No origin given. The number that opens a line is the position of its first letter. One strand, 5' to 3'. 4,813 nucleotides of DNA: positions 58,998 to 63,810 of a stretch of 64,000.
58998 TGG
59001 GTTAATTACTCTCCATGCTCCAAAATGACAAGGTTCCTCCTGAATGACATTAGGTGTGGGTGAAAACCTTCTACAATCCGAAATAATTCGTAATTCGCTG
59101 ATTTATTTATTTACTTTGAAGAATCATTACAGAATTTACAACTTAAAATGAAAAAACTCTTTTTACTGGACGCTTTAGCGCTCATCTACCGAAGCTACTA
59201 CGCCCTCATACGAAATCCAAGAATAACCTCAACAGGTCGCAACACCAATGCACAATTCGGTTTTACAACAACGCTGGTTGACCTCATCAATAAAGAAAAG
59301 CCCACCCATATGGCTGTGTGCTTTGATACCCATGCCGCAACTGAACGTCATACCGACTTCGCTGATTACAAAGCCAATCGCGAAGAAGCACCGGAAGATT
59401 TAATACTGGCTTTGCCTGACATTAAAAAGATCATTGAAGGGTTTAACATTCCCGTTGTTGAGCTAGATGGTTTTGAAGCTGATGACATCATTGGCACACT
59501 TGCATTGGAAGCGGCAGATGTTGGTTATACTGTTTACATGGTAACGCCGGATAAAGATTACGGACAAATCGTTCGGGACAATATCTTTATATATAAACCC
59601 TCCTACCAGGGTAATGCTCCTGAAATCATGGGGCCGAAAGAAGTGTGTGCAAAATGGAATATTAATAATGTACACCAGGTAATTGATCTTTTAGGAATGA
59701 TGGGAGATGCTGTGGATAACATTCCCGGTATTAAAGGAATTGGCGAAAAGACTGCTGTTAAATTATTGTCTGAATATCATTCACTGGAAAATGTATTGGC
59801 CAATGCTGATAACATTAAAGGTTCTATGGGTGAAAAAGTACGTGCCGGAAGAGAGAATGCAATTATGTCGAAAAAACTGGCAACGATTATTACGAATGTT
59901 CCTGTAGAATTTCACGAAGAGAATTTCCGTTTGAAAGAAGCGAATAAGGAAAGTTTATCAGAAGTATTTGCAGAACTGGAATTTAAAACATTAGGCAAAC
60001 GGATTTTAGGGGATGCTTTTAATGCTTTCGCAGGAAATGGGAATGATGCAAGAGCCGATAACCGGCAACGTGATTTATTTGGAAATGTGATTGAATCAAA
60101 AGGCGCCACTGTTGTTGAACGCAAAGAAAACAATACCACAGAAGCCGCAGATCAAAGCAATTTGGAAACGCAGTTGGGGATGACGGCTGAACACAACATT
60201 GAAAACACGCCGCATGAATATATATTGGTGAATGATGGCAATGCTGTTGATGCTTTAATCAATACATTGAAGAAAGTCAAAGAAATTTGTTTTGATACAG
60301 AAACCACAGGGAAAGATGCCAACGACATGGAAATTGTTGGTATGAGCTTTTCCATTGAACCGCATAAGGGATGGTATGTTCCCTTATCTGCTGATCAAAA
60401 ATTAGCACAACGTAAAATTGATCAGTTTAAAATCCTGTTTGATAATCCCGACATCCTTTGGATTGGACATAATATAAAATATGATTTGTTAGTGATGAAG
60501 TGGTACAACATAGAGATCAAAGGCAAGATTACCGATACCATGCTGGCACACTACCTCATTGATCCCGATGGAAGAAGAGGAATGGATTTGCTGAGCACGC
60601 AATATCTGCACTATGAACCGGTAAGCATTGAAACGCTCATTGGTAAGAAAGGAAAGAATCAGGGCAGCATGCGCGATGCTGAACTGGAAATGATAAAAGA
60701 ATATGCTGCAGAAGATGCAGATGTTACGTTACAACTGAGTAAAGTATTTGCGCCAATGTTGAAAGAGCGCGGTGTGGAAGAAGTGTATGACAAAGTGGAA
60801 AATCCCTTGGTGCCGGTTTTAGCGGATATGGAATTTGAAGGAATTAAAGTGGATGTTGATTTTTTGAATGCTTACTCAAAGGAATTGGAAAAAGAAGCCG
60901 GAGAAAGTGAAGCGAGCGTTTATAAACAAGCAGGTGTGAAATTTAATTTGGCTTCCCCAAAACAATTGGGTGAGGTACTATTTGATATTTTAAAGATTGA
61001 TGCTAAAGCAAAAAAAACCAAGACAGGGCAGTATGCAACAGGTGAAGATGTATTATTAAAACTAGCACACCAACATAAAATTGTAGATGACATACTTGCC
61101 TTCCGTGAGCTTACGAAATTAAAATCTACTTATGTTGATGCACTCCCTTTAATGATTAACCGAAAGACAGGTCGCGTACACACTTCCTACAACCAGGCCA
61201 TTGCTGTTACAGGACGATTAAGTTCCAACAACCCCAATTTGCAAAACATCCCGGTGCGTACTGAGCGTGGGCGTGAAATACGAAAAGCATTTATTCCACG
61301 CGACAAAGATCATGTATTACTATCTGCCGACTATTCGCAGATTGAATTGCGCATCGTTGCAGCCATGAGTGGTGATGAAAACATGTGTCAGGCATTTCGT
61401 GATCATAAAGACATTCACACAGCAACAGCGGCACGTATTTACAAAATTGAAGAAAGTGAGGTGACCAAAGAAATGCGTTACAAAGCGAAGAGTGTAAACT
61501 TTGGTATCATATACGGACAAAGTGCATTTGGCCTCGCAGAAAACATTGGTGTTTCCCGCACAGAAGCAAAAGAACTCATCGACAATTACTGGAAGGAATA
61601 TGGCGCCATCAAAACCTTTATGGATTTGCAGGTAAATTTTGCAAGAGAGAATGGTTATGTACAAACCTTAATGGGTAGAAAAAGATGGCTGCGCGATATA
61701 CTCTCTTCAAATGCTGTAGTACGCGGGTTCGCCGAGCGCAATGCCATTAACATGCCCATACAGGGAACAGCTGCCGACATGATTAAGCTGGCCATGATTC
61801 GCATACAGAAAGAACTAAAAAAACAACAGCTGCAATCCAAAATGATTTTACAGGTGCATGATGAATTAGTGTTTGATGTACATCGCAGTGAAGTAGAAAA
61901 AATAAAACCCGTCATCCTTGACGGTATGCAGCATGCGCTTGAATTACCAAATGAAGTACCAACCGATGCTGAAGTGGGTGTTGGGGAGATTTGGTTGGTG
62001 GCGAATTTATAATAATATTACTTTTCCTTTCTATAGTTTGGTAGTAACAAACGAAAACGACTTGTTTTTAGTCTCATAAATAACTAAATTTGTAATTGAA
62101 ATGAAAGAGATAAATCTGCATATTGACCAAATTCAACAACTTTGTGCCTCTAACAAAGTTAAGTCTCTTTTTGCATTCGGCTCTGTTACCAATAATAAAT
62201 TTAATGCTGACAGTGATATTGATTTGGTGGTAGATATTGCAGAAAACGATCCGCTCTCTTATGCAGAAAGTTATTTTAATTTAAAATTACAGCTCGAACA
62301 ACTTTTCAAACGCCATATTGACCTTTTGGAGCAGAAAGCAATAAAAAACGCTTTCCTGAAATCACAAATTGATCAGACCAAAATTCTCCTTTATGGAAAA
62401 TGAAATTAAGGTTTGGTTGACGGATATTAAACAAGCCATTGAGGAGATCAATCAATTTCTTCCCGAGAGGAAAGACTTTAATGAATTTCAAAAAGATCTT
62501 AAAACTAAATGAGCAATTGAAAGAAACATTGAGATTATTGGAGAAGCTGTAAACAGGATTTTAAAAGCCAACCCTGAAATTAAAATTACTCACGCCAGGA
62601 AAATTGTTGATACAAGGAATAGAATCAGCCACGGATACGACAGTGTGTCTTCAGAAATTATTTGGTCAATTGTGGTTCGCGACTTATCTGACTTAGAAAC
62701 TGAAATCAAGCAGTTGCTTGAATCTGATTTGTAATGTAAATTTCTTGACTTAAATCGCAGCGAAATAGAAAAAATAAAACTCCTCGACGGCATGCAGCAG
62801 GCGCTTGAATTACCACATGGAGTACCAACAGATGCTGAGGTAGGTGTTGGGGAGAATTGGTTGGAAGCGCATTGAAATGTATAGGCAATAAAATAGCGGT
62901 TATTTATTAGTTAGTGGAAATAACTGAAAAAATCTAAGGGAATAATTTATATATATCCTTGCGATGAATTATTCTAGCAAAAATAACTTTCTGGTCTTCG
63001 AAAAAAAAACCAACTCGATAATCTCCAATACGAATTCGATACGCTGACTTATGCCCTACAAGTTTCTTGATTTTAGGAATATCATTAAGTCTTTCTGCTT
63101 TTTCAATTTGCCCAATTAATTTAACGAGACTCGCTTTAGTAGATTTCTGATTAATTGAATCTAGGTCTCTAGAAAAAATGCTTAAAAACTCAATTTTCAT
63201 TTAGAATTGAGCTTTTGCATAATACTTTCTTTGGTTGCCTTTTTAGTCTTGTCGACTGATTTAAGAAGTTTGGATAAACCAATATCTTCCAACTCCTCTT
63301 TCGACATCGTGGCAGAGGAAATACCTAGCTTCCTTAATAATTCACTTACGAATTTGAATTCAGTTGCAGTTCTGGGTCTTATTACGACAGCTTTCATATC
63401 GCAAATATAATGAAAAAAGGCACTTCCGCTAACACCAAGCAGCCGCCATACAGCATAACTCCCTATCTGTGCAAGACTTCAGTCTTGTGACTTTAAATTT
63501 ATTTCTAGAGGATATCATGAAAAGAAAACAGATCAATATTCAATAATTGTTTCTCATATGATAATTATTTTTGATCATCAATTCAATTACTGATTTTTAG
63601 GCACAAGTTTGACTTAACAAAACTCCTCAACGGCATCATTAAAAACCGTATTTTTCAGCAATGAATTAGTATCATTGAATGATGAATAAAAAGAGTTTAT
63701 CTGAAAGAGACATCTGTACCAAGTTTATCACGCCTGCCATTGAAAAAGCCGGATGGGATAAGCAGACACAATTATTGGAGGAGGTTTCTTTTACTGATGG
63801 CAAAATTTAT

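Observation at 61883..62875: MNT-HepT cassette lies between two diverged direct copies of the polA 3' end, and the detached copy is the canonical one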

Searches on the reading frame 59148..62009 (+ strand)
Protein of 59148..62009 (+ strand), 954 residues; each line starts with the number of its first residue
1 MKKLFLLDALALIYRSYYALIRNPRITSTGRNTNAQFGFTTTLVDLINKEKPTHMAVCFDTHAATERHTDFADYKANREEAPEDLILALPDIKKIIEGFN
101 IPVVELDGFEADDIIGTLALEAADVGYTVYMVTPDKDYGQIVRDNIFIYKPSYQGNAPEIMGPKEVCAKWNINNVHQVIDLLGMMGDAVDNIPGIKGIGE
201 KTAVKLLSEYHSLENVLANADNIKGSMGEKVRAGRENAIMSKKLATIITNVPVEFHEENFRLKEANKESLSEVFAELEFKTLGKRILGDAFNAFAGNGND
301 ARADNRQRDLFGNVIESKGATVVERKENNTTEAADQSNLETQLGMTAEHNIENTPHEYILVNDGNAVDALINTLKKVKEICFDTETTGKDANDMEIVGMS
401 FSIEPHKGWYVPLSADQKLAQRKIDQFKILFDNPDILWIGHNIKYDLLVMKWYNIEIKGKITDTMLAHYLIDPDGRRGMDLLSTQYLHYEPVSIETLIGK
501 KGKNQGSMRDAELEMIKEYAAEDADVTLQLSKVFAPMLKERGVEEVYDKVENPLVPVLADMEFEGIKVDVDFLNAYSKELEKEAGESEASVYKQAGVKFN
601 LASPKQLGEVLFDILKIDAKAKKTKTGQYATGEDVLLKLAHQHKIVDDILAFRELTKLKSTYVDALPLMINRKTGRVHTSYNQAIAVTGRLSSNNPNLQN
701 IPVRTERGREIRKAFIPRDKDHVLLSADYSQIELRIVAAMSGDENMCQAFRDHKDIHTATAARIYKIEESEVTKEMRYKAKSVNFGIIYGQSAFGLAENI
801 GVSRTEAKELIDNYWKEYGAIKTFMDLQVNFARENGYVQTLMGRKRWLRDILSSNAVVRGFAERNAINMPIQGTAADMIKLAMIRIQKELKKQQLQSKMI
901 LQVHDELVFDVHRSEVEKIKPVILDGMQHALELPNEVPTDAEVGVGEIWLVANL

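Call 6: find_encoding_contigs(protein=window:59148-62009:+, flank=10000, max_places=6)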
Protein window:59148-62009:+ (954 aa): no gene with exactly this product is on record in the collection.
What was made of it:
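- Tried and rejected: This is explained later by its private C-terminal variant (call 6).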

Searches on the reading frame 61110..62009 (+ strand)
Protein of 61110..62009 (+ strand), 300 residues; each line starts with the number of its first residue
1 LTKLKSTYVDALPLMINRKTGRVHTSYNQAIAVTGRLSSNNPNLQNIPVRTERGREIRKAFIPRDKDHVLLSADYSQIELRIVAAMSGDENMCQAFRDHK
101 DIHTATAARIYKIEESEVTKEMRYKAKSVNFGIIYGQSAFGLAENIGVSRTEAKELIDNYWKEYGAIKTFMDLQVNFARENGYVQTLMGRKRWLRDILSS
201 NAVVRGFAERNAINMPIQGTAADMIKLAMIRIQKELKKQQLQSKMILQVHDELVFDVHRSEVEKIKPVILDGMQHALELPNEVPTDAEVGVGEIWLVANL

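Call 8: find_related_loci(query=window:61110-62009:+, collection=genome_contigs, flank=10000)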
Query window:61110-62009:+ (300 aa) in genome_contigs; peptide patterns used: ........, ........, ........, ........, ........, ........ (x = any residue, [..] = any of these).
600 stretches matched a pattern (row limit reached: there are more); 592 encode a relative of the query (tblastn E <= 1e-3); the best 80 are kept; 80 distinct loci.
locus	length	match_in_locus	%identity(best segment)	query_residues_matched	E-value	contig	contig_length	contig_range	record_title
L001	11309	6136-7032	77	1-299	2e-161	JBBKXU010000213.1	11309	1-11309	MAG: Ferruginibacter sp. isolate metabat_bins.11 k119_1422849, whole genome shotgun sequence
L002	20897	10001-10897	77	1-299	6e-161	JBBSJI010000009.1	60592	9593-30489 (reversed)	MAG: Chitinophagales bacterium isolate LS4_maxbin2.396 LS4_maxbin2.396_K_803192_L_60592_cov_36.8338, whole genome shotgu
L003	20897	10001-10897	77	1-299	7e-161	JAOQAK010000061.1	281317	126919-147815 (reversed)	MAG: Ferruginibacter sp. isolate RYN_280 scaffold_1849873, whole genome shotgun sequence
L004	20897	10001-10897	76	1-299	7e-160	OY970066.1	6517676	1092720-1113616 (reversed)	MAG: uncultured Chitinophagaceae bacterium isolate MFD02581.bin.c.1 genome assembly, chromosome: 1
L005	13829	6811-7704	76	2-299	7e-160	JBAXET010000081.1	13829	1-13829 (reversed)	MAG: Ferruginibacter sp. isolate ELA252 MAG252_81, whole genome shotgun sequence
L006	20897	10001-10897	77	1-299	2e-159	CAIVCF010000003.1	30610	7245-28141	MAG: uncultured Chitinophagaceae bacterium isolate AM-lipid-02-D4_bin-0365 genome assembly, contig: bin-0365:003/261, wh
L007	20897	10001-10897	76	1-299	2e-159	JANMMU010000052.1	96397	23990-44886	MAG: Segetibacter sp. isolate OTE_58_metabat_457 OTE_58_k141_5744014, whole genome shotgun sequence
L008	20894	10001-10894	77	2-299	5e-159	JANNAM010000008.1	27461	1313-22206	MAG: Bacteroidota bacterium isolate OTE_78_metabat_465 OTE_78_k141_2741265, whole genome shotgun sequence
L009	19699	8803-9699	76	1-299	4e-159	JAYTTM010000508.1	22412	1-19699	MAG: Chitinophagaceae bacterium isolate GFS_5371 GFS_5371_507, whole genome shotgun sequence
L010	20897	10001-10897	75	1-299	5e-159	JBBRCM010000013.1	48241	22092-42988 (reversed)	MAG: Chitinophagales bacterium isolate Co_metawrap_2402 Cmw_2402_k141_6913498_length_48241_cov_11.9991, whole genome sho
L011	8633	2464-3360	76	1-299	3e-158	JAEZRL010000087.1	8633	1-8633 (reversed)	MAG: Bacteroidetes bacterium isolate OH_PBB_138 k127_806786, whole genome shotgun sequence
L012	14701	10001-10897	76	1-299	2e-158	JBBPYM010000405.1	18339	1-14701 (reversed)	MAG: Chitinophagales bacterium isolate bin.151 bin.151_S6Ck141_961427_length_18339_cov_15.0000, whole genome shotgun seq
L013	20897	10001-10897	76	1-299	1e-157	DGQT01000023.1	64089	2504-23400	MAG TPA_asm: Chitinophagaceae bacterium UBA4407 UBA4407_contig_183, whole genome shotgun sequence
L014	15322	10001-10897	75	1-299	6e-157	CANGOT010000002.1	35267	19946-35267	MAG: Chitinophagaceae bacterium isolate Jr-7aug17-137 genome assembly, contig: Jr-7aug17-C1783, whole genome shotgun seq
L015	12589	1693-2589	75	1-299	3e-157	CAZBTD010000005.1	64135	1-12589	MAG TPA_asm: uncultured Ferruginibacter sp. isolate SRP189682_co1_471 genome assembly, contig: NODE_421_length_64135_cov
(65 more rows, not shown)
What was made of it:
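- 59148..62012 (+): polA (DNA polymerase I, 954 aa as written in the window; in the population the stop is TGA at 62007-62009). 77% aa identity to Ferruginibacter and other Chitinophagaceae polA over the last 300 aa (call 8).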

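Call 17: search_protein_families(library=pfam, proteins=[L014:10940-11143:+, L014:11143-11601:+], max_evalue=0.01)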
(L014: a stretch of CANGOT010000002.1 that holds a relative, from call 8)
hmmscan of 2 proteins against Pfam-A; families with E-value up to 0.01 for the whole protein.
L014:10940-11143:+ (68 aa): 0 families

L014:11143-11601:+ (153 aa): 1 family
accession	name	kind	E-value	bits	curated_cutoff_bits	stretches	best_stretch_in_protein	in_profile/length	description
PF19502.5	DUF6036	-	0.00011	22.5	23.6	1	17-144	16-116/164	Nucleotidyltransferase of unknown function (DUF6036)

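Call 76: search_protein_families(library=padloc, proteins=[L014:10940-11143:+, L014:11143-11601:+], max_evalue=0.01)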
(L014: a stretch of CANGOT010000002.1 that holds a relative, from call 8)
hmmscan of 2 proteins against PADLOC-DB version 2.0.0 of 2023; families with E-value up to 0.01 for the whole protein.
L014:10940-11143:+ (68 aa): 0 families

L014:11143-11601:+ (153 aa): 0 families

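Call 81: search_protein_families(library=pfam, alignment_id=A4, max_evalue=0.00001)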
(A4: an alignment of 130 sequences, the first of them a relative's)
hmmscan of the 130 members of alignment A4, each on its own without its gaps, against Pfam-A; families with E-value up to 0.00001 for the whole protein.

A. member 1, L011:7612-8376:+ (255 aa): 2 families
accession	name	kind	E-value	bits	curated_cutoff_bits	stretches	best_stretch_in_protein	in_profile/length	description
PF03641.19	Lysine_decarbox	-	3.1e-37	128.2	27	1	103-231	1-130/131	Possible lysine decarboxylase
PF18306.6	LDcluster4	-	3.2e-19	69.5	26.3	1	62-175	4-115/151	SLOG cluster4 family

B. families by the number of members that match (of 130 scanned): 192 families (the first 25 are shown)
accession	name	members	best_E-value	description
PF18962.6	Por_Secre_tail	3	1.5e-13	Secretion system C-terminal sorting domain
PF07719.23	TPR_2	2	3.6e-53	Tetratricopeptide repeat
PF00005.33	ABC_tran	2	4e-35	ABC transporter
PF13181.12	TPR_8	2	1.6e-33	Tetratricopeptide repeat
PF00892.27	EamA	2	1.3e-30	EamA-like transporter family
PF01694.28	Rhomboid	2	3.7e-28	Rhomboid domain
PF14054.11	DUF4249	2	2.9e-27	Domain of unknown function (DUF4249)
PF07690.21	MFS_1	2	6.8e-21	Major Facilitator Superfamily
PF12833.13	HTH_18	2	1.9e-19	Helix-turn-helix domain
PF00561.26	Abhydrolase_1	2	7.3e-19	alpha/beta hydrolase fold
PF06745.19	ATPase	2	1.4e-15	KaiC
PF13424.12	TPR_12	2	5.6e-14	Tetratricopeptide repeat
PF13450.12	NAD_binding_8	2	4e-10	NAD(P)-binding Rossmann-like domain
PF12697.13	Abhydrolase_6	2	6.5e-08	Alpha/beta hydrolase family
PF12146.15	Hydrolase_4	2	9.8e-08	Serine aminopeptidase, S33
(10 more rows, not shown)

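Call 93: search_protein_families(library=ncbifam, proteins=[L014:10940-11143:+, L014:11143-11601:+], max_evalue=0.01)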
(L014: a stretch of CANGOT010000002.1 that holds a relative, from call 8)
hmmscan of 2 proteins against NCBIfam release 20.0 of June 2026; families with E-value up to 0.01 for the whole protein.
L014:10940-11143:+ (68 aa): 0 families

L014:11143-11601:+ (153 aa): 0 families

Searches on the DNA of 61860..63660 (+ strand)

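Call 60: search_dna_similar(query=window:61860-63660:+, collection=plasmids, mode=distant, max_rows=10)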
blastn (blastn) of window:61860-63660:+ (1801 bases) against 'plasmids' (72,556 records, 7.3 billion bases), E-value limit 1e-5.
Records with a match: 2; places in all: 2; records where one place covers at least 80% of the query: 0.
Best place of each record, by identity: 60-80% 2.
By first word of the organism name: Phocaeicola 1; Haliovirga 1.
By predicted mobility (MOB-suite, as given by PLSDB): non-mobilizable 2.
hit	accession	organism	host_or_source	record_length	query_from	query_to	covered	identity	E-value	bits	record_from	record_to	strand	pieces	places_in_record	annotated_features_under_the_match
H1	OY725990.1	Phocaeicola massiliensis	-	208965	660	806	8%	69.4%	2e-6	64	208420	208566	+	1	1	record has no annotation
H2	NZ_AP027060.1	Haliovirga abyssi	-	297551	619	701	5%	77.1%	5e-7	65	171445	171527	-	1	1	DUF86 domain-containing protein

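Call 61: search_dna_similar(query=window:61860-63660:+, collection=phages, mode=distant, max_rows=10)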
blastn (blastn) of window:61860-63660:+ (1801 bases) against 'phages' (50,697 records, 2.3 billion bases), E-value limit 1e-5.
No match.
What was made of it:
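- Tried and rejected: Plasmid and phage BLAST gave nothing relevant (calls 60, 61).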
